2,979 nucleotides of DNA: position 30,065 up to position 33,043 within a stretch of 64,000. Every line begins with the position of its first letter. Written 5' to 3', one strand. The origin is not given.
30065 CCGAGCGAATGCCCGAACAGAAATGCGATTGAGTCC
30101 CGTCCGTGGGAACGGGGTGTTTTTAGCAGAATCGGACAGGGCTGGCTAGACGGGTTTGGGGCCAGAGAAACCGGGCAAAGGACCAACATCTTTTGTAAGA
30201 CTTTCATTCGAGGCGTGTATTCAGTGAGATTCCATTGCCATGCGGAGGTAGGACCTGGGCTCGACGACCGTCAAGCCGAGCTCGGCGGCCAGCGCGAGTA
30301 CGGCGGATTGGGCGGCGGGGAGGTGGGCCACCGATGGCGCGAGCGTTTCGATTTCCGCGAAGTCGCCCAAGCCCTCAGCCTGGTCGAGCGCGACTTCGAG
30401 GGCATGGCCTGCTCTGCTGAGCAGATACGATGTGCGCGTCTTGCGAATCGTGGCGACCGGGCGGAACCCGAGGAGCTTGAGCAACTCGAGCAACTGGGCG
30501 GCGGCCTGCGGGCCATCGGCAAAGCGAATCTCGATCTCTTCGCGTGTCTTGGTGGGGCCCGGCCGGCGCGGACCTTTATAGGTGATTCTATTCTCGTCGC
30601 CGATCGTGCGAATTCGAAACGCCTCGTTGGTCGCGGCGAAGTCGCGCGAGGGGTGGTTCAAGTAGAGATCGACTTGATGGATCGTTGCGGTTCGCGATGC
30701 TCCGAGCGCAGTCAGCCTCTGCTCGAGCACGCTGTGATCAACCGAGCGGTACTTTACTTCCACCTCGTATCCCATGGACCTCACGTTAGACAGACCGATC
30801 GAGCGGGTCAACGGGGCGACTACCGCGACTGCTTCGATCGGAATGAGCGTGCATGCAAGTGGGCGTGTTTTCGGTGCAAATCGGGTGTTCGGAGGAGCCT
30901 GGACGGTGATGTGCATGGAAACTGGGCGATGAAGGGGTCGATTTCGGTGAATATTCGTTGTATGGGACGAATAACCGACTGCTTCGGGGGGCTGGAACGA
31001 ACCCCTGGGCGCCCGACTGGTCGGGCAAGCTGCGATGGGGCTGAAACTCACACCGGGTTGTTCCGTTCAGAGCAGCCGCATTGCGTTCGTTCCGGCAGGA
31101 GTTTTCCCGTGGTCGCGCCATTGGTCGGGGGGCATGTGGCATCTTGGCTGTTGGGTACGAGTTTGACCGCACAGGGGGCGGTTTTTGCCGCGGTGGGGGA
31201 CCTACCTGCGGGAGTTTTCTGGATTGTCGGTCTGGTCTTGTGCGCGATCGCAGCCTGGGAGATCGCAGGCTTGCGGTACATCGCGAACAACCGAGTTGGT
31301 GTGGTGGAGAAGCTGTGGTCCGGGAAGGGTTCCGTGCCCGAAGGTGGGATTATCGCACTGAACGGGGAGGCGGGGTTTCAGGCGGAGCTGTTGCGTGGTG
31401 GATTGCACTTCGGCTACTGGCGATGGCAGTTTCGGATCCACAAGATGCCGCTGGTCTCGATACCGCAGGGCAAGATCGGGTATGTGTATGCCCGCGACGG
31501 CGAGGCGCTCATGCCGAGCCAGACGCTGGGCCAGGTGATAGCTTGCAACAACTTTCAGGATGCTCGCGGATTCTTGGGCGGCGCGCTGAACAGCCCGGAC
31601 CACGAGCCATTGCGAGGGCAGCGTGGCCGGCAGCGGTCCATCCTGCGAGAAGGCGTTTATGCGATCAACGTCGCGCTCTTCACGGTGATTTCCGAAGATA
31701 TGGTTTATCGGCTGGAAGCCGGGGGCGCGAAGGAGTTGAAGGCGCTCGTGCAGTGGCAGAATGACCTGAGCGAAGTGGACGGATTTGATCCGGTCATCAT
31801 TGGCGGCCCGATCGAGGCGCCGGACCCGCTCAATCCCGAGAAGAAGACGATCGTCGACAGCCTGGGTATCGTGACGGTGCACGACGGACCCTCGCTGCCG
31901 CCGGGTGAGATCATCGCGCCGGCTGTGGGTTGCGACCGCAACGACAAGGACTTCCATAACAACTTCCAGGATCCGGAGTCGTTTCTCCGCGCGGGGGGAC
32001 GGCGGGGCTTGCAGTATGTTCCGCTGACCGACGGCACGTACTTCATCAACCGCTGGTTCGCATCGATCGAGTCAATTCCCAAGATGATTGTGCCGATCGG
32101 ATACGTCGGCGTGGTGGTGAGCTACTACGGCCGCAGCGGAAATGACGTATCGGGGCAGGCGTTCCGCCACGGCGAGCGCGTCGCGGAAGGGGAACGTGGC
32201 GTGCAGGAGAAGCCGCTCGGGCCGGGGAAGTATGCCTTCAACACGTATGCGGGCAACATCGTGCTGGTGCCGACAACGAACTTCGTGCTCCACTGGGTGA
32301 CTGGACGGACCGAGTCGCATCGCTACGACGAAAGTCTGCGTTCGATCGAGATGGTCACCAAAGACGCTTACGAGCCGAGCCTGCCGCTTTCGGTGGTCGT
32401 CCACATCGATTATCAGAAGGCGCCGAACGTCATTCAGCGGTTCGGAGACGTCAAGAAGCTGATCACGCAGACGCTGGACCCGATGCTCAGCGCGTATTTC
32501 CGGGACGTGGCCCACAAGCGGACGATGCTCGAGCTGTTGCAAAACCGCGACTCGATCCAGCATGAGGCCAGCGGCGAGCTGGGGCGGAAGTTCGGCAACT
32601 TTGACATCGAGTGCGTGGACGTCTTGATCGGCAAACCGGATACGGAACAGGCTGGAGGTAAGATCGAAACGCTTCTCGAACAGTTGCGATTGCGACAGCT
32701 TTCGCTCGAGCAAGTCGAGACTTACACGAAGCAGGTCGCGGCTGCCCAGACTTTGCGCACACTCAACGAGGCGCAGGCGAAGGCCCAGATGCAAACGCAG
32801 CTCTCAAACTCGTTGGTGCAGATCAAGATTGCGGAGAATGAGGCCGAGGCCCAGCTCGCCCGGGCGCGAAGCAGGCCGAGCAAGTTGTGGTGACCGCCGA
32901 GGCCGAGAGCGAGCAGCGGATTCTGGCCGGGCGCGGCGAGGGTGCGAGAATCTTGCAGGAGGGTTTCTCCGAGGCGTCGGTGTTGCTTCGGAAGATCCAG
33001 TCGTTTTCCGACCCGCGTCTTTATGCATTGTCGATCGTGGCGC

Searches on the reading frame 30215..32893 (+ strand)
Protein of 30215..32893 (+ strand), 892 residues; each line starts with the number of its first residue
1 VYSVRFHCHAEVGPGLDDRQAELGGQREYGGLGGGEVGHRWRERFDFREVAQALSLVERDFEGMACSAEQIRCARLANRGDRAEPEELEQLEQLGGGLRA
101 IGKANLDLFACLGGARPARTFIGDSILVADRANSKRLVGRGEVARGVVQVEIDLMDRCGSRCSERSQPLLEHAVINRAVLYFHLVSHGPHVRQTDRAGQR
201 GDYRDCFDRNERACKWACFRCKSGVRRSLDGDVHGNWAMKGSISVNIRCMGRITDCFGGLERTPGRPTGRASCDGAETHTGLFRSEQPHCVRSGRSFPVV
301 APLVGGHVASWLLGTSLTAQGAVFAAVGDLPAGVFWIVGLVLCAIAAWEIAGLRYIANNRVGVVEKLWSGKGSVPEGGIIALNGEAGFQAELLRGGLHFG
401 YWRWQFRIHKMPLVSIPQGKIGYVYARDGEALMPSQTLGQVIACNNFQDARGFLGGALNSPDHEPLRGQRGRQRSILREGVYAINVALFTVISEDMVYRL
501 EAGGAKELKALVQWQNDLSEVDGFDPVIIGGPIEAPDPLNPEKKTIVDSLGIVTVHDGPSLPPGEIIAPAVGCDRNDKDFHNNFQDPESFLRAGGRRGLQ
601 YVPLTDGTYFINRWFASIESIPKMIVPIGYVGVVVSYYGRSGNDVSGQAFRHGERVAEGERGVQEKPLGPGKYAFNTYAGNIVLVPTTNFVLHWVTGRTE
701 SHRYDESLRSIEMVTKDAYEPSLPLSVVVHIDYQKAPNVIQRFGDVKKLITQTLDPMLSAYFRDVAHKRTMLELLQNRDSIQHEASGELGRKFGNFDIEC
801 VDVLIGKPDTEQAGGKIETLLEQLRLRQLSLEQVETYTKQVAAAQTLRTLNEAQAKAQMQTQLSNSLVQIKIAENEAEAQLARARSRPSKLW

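Call 58: search_protein_families(library=pfam, proteins=[window:30215-32893:+], max_evalue=0.001)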
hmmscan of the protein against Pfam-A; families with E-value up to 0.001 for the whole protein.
window:30215-32893:+ (892 aa): 1 family
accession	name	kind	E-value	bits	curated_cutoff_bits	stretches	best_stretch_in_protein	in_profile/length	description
PF01145.31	Band_7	-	9.9e-14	52.2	23.6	1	626-825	3-159/176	SPFH domain / Band 7 family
